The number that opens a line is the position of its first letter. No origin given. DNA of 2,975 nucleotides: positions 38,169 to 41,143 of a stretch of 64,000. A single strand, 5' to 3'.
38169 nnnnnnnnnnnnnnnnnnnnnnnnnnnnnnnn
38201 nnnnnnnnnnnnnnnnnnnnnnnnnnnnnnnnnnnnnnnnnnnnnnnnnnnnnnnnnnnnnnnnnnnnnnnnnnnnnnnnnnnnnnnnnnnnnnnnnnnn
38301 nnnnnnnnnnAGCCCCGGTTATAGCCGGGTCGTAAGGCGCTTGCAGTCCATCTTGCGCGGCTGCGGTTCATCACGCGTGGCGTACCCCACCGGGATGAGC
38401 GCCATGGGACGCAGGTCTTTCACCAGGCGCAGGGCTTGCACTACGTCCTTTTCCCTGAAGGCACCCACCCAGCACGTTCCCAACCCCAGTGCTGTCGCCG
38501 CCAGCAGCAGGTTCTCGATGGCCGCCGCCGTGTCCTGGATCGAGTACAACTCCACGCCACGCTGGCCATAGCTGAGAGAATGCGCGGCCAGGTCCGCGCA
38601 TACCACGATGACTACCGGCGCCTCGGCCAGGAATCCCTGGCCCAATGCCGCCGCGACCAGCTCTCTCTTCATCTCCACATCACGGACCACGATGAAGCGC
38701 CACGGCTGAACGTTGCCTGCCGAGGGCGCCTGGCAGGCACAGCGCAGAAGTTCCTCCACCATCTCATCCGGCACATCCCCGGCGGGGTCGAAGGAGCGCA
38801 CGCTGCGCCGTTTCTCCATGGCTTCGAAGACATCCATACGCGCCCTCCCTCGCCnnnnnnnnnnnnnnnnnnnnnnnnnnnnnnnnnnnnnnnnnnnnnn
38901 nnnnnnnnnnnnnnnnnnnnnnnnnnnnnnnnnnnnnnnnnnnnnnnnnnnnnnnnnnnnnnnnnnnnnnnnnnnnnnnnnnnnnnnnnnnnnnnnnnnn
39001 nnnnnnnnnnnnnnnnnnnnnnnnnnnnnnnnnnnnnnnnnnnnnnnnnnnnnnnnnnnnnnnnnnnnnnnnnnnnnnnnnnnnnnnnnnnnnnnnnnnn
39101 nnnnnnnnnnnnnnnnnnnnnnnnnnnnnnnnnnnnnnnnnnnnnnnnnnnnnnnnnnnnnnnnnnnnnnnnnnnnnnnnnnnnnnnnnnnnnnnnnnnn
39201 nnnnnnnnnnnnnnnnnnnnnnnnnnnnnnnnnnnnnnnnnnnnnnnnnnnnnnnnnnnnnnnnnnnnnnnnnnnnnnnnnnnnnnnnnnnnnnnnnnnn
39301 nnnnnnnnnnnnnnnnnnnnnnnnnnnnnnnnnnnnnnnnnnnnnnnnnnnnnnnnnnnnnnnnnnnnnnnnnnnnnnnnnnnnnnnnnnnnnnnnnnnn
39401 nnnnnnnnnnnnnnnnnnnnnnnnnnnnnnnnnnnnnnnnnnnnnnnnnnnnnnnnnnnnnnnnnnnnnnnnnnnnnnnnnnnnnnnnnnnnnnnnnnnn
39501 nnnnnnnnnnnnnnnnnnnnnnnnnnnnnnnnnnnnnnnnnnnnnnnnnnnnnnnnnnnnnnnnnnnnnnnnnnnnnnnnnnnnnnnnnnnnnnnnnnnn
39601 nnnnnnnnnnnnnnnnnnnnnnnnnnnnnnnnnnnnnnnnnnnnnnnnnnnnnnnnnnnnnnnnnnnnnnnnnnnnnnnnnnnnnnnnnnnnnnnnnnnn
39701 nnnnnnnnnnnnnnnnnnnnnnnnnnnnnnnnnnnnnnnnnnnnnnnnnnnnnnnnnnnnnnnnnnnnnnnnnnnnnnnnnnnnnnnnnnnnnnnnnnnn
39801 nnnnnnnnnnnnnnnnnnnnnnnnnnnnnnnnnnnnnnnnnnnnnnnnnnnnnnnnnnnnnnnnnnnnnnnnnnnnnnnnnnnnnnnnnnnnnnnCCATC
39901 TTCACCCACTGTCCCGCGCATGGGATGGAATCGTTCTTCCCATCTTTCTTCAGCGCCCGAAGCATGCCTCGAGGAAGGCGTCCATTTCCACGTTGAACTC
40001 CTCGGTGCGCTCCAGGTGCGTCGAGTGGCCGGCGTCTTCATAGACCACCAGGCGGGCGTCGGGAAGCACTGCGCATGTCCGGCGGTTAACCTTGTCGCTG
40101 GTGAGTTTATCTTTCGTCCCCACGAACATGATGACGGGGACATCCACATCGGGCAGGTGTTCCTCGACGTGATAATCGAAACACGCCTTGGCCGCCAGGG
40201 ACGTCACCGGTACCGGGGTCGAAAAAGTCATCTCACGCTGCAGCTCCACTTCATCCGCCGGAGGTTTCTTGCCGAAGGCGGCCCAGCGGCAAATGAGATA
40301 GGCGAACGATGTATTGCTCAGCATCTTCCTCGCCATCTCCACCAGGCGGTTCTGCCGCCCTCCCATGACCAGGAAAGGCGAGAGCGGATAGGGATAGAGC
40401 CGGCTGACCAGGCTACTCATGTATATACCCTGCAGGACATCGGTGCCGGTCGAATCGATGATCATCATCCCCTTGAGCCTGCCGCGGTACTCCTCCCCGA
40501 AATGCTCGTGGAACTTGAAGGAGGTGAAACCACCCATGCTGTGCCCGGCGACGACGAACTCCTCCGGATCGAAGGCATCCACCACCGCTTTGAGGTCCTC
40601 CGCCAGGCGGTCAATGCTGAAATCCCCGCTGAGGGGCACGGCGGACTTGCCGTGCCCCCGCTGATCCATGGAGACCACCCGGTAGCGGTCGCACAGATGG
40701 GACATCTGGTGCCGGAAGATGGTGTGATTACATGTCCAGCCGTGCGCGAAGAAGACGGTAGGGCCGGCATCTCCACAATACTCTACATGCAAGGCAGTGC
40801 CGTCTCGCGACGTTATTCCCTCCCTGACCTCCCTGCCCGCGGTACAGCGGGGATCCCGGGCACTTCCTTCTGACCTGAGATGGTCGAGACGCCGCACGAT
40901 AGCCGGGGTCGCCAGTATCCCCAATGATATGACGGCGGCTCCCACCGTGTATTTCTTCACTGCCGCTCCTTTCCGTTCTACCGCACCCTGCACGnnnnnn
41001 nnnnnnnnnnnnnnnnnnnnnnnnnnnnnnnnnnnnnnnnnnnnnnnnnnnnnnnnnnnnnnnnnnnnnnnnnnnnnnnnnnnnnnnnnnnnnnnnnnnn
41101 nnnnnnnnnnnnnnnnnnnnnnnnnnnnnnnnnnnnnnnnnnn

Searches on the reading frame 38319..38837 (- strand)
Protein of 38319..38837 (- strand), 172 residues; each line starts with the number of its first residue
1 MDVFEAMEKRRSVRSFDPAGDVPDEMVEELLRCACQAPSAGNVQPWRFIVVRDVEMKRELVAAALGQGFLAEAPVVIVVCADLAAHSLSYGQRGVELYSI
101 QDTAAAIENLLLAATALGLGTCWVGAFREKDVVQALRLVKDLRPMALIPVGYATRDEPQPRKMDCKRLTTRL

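Call 8: search_protein_families(library=pfam, proteins=[window:38319-38837:-], max_evalue=0.001)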
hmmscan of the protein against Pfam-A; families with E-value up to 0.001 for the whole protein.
window:38319-38837:- (172 aa): 2 families
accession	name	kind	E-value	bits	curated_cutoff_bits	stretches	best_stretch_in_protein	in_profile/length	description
PF00881.29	Nitroreductase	-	8.2e-37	127.4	23.5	2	64-152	81-167/167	Nitroreductase family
PF14512.11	TM1586_NiRdase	-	3.8e-17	63.1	27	2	107-168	88-148/215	Putative TM nitroreductase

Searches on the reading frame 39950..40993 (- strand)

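Call 8: search_protein_families(library=pfam, proteins=[window:39950-40993:-], max_evalue=0.001)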
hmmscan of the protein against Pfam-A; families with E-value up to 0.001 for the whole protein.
window:39950-40993:- (347 aa): 8 families
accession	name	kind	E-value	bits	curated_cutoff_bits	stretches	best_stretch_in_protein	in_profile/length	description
PF00561.26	Abhydrolase_1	-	2.9e-28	99.6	25.8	1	78-329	1-244/245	alpha/beta hydrolase fold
PF12697.13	Abhydrolase_6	-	1.3e-22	82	26.3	1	80-333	1-214/217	Alpha/beta hydrolase family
PF12146.15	Hydrolase_4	-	1.6e-19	70.6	27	1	79-329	6-238/239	Serine aminopeptidase, S33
PF20408.4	Abhydrolase_11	-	1.2e-05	25.6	27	0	277-333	120-175/193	Alpha/beta hydrolase domain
PF03096.20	Ndr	-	1.7e-05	24.1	23.3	1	87-183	33-134/283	Ndr family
PF00975.26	Thioesterase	-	0.00018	22.3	26.4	1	80-181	3-102/226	Thioesterase domain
PF12695.13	Abhydrolase_5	-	0.0002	21.6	27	0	136-181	48-89/164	Alpha/beta hydrolase family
PF08386.16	Abhydrolase_4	-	0.00094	19.7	21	0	282-341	32-91/103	TAP-like protein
